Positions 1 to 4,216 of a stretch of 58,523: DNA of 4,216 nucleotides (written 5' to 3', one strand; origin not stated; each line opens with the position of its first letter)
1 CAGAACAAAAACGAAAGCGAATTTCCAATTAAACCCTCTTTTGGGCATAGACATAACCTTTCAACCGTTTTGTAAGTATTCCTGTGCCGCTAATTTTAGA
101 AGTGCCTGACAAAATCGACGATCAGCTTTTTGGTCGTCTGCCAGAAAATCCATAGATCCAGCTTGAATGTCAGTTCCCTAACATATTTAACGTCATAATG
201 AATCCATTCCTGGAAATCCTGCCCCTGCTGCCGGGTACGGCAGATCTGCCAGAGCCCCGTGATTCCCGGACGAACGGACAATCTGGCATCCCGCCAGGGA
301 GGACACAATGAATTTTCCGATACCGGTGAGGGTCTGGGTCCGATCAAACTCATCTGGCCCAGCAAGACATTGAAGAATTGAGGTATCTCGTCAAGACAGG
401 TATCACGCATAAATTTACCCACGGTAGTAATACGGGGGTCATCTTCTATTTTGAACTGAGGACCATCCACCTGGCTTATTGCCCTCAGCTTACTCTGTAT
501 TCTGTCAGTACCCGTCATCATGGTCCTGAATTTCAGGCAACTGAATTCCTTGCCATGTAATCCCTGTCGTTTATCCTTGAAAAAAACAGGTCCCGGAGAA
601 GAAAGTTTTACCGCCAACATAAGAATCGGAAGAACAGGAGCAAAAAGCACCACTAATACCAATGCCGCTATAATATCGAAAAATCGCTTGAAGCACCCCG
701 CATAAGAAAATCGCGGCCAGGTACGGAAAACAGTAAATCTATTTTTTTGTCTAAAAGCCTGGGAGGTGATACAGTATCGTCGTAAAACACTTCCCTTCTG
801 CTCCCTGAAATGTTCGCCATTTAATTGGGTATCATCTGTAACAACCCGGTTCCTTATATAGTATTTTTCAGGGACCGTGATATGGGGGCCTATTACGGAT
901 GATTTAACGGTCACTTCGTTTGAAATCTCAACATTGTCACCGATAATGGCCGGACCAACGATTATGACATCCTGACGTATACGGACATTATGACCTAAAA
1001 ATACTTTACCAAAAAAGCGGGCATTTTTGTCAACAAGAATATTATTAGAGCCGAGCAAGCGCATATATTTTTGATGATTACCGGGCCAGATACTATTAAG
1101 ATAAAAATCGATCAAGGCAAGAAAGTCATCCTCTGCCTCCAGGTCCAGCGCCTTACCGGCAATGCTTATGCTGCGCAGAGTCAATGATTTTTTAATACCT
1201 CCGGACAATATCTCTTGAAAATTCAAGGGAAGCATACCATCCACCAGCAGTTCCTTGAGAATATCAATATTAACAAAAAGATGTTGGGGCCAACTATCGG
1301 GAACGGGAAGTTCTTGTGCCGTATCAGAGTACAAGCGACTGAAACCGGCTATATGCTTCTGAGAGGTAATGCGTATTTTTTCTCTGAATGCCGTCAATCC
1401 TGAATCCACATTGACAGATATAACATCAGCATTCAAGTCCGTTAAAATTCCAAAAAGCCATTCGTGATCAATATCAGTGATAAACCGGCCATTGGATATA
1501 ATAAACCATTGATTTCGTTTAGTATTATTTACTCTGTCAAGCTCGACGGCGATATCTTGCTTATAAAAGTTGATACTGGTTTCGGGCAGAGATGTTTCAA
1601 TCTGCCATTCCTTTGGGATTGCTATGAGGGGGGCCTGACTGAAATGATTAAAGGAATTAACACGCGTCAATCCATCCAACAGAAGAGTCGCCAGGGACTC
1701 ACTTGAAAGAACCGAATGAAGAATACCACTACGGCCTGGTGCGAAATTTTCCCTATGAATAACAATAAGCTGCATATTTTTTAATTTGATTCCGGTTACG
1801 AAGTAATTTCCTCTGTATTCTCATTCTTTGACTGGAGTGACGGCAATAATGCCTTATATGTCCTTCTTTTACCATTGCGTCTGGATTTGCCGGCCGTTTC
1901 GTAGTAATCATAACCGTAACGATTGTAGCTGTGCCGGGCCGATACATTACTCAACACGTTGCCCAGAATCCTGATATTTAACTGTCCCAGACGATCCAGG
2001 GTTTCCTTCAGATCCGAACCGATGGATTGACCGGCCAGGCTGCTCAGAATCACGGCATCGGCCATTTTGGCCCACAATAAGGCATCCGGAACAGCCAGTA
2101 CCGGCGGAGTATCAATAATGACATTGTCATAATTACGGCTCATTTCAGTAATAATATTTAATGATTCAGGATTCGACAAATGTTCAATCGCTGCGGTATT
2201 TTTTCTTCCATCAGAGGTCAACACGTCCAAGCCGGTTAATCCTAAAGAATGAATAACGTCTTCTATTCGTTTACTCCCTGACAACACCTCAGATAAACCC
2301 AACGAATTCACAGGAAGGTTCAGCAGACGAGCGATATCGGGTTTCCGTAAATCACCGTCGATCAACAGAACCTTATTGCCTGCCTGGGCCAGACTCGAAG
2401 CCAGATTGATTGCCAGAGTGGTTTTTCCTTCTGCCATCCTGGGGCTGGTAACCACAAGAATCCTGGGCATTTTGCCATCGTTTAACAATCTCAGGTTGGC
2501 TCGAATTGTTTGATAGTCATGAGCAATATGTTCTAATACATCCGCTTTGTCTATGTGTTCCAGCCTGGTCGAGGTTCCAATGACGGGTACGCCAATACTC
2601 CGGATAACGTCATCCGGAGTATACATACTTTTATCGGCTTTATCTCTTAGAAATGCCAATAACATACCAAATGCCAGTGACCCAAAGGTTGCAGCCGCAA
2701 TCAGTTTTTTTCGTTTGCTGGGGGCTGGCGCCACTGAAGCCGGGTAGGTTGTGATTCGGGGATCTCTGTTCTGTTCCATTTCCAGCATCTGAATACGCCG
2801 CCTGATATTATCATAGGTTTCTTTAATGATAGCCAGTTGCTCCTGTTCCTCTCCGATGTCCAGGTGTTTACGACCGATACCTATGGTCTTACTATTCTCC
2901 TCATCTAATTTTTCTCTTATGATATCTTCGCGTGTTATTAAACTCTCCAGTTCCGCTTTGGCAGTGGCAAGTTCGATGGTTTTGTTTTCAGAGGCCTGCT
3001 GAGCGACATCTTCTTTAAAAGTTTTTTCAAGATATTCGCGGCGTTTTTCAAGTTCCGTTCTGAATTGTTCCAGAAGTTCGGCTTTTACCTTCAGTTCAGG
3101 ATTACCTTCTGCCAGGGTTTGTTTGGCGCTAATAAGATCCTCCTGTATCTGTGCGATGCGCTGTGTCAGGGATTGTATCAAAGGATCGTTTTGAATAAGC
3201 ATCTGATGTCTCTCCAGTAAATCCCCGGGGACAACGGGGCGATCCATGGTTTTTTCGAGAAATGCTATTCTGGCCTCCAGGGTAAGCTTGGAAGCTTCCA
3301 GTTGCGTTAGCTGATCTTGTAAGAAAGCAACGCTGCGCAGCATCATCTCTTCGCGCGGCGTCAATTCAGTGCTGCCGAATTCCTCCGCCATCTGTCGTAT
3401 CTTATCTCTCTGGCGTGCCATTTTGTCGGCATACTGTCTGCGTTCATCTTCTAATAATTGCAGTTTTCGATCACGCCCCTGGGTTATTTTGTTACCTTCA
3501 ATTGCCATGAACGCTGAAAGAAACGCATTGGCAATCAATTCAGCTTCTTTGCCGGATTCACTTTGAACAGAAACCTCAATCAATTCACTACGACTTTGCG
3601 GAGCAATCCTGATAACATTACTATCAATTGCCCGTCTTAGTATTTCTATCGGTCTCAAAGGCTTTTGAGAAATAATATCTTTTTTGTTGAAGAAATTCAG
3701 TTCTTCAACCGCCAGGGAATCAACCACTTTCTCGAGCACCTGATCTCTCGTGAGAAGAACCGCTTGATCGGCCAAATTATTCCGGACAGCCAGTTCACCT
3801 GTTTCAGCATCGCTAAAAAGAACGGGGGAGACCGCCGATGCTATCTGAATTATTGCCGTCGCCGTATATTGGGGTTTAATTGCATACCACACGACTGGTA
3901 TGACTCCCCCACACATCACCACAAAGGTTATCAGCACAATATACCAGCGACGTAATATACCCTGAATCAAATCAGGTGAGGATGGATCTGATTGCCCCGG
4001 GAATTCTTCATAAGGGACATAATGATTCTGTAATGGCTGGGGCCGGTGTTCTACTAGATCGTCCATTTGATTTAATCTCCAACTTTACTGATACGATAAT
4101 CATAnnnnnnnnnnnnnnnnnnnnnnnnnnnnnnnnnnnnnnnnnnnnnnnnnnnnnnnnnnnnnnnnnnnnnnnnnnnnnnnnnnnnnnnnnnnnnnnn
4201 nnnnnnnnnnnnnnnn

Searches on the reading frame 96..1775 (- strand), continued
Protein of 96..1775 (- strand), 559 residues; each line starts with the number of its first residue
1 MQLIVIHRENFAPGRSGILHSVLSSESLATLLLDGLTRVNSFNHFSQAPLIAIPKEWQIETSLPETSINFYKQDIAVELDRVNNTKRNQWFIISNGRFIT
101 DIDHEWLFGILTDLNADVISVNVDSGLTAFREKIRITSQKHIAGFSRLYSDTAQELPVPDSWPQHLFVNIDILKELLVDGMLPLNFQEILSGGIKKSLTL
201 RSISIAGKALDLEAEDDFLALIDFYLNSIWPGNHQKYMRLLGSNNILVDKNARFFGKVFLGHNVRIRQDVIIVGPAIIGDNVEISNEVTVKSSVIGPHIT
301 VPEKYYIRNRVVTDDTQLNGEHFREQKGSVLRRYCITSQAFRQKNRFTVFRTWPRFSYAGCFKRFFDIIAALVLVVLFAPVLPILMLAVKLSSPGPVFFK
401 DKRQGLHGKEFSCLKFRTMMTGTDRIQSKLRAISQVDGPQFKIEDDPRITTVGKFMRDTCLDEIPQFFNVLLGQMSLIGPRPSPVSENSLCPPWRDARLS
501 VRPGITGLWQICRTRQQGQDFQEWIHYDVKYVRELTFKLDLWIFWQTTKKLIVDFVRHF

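Call 65: fold_search(model_id=the predicted structure, library=pdb)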
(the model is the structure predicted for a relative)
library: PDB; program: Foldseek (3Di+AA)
matches with E <= 10: 820; with E <= 0.001: 224
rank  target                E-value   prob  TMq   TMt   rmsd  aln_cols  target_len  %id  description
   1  2ggo                  6.8e-11  1.00  0.31  0.41  10.2       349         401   15  Crystal Structure of glucose-1-phosphate thymidylyltransferase from Sulfolobus tokodaii (released 2007-03-24)
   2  5z0a_C                2.3e-10  1.00  0.27  0.35  11.3       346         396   17  ST0452(Y97N)-GlcNAc binding form (released 2018-10-31)
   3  8x7s_B                2.6e-10  1.00  0.32  0.43  10.1       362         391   13  Crystal structure of tlr0611 (released 2024-11-27)
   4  7x8k_C                3.2e-10  1.00  0.32  0.45  10.1       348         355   14  Arabidopsis GDP-D-mannose pyrophosphorylase (VTC1) structure (product-bound) (released 2022-05-18)
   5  5z0a_A                4.5e-10  1.00  0.27  0.35  11.3       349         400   17  ST0452(Y97N)-GlcNAc binding form (released 2018-10-31)
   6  5z0a_E                6.0e-10  1.00  0.27  0.34  11.5       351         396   16  ST0452(Y97N)-GlcNAc binding form (released 2018-10-31)
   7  7x8k_A                8.1e-10  1.00  0.31  0.43  10.6       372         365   14  Arabidopsis GDP-D-mannose pyrophosphorylase (VTC1) structure (product-bound) (released 2022-05-18)
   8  8x7s_C                1.3e-09  1.00  0.30  0.41  10.5       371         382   13  Crystal structure of tlr0611 (released 2024-11-27)
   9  7d74_G                1.3e-09  1.00  0.27  0.38  11.6       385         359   12  Cryo-EM structure of GMPPA/GMPPB complex bound to GTP (state II) (released 2021-05-19)
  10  7x8j_A                1.5e-09  1.00  0.31  0.44  10.8       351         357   15  Arabidopsis GDP-D-mannose pyrophosphorylase (VTC1) structure (unliganded) (released 2022-05-18)
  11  7d72_E                1.8e-09  1.00  0.28  0.40  11.2       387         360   12  Cryo-EM structures of human GMPPA/GMPPB complex bound to GDP-Mannose (released 2021-05-05)
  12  7x8j_B                2.2e-09  1.00  0.31  0.44  10.3       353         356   14  Arabidopsis GDP-D-mannose pyrophosphorylase (VTC1) structure (unliganded) (released 2022-05-18)
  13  8x7s_A                2.2e-09  1.00  0.29  0.38  11.1       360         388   13  Crystal structure of tlr0611 (released 2024-11-27)
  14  7x8k_B                5.3e-09  1.00  0.30  0.41   9.6       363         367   13  Arabidopsis GDP-D-mannose pyrophosphorylase (VTC1) structure (product-bound) (released 2022-05-18)
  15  7d73_F                7.2e-09  1.00  0.29  0.40   9.8       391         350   11  Cryo-EM structure of GMPPA/GMPPB complex bound to GTP (State I) (released 2021-05-05)
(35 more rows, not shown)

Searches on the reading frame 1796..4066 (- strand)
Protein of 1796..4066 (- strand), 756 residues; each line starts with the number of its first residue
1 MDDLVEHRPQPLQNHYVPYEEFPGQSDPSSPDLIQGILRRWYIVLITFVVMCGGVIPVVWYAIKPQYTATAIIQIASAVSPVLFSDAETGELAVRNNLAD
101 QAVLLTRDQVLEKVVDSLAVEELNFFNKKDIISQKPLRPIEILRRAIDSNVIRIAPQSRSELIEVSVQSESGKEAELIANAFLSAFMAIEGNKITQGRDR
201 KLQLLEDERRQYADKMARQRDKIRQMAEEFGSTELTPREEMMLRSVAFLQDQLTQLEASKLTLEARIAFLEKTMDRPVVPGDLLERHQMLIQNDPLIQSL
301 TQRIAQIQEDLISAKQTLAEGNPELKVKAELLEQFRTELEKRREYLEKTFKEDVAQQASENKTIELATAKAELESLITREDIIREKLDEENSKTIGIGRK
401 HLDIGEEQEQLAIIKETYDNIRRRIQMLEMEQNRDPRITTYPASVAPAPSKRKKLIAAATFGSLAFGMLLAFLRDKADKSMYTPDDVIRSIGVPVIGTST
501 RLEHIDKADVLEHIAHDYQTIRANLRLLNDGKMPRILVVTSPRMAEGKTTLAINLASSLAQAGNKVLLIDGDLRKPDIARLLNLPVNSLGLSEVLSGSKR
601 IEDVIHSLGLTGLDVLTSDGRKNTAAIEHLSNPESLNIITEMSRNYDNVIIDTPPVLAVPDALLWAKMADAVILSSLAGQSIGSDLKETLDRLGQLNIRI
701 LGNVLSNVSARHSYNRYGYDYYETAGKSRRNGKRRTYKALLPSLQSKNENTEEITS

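Call 5: search_protein_families(library=pfam, proteins=[window:1796-4066:-], max_evalue=0.01)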
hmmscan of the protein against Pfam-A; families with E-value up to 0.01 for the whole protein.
window:1796-4066:- (756 aa): 5 families
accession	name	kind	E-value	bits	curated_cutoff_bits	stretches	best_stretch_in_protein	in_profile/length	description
PF13614.12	AAA_31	-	7.2e-15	55.8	27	1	546-660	13-132/177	AAA domain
PF01656.29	CbiA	-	3.3e-08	34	25.4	1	540-676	4-54/125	CobQ/CobB/MinD/ParA nucleotide binding domain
PF02706.20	Wzz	-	9.4e-08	32.7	25.5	1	39-118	15-91/91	Chain length determinant protein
PF10609.15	ParA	-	4.3e-07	30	27.1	1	535-709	4-175/246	NUBPL iron-transfer P-loop NTPase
PF09140.17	MipZ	-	7.7e-05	22.6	20.7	1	536-671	2-124/262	ATPase MipZ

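Call 6: search_protein_families(library=ncbifam, proteins=[window:1796-4066:-], max_evalue=0.01)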
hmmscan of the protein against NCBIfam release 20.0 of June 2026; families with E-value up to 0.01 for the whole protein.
window:1796-4066:- (756 aa): 20 families
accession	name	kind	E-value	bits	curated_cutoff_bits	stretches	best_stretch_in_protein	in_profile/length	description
TIGR01007.1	eps_fam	subfamily_domain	3.4e-38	131.2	108.05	1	517-721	2-202/204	polysaccharide biosynthesis tyrosine autokinase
TIGR03018.1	pepcterm_TyrKin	hypoth_equivalog_domain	7.8e-31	107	230.65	1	512-698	9-201/207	XrtA-associated tyrosine autokinase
NF007350.0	PRK09841.1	equivalog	1.1e-29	103.1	1248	1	521-725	518-721/726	tyrosine-protein kinase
NF008568.0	PRK11519.1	equivalog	1.1e-26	93.2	1068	1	535-724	527-715/720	tyrosine-protein kinase Wzc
TIGR01005.1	eps_transp_fam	subfamily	1.3e-26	93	411.7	1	531-722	543-731/754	exopolysaccharide transport protein family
TIGR03029.1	EpsG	equivalog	9.9e-24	83.9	313.8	1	520-706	89-273/274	chain length determinant protein tyrosine kinase EpsG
TIGR03007.1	pepcterm_ChnLen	equivalog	2.8e-19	68.7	278.85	1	38-502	12-463/498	XrtA system polysaccharide chain length determinant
TIGR01969.1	minD_arch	subfamily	1.7e-14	53.6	201.75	1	535-710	1-172/251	cell division ATPase MinD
TIGR03017.1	EpsF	equivalog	1.5e-12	47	422.75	1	37-498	10-442/444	chain length determinant protein EpsF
NF041546.1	ParA_partition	equivalog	2.9e-10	40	180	1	546-572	11-37/203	ParA family partition ATPase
TIGR01968.1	minD_bact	equivalog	1.7e-09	37.4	212.9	1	535-655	2-121/261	septum site-determining protein MinD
NF041136.1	MrpORP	equivalog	4e-07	29.6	450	1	535-587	6-58/365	iron-sulfur cluster carrier protein MrpORP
TIGR01006.1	polys_exp_MPA1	subfamily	6.6e-06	25.7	296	0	42-183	22-141/226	CspC family polysaccharide chain length determinant protein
NF008669.0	PRK11670.1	equivalog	5.3e-05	22.3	348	1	514-582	87-155/369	iron-sulfur cluster carrier protein ApbC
NF008079.0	PRK10818.1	equivalog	7.1e-05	22.3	508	1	533-574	1-42/270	septum site-determining protein MinD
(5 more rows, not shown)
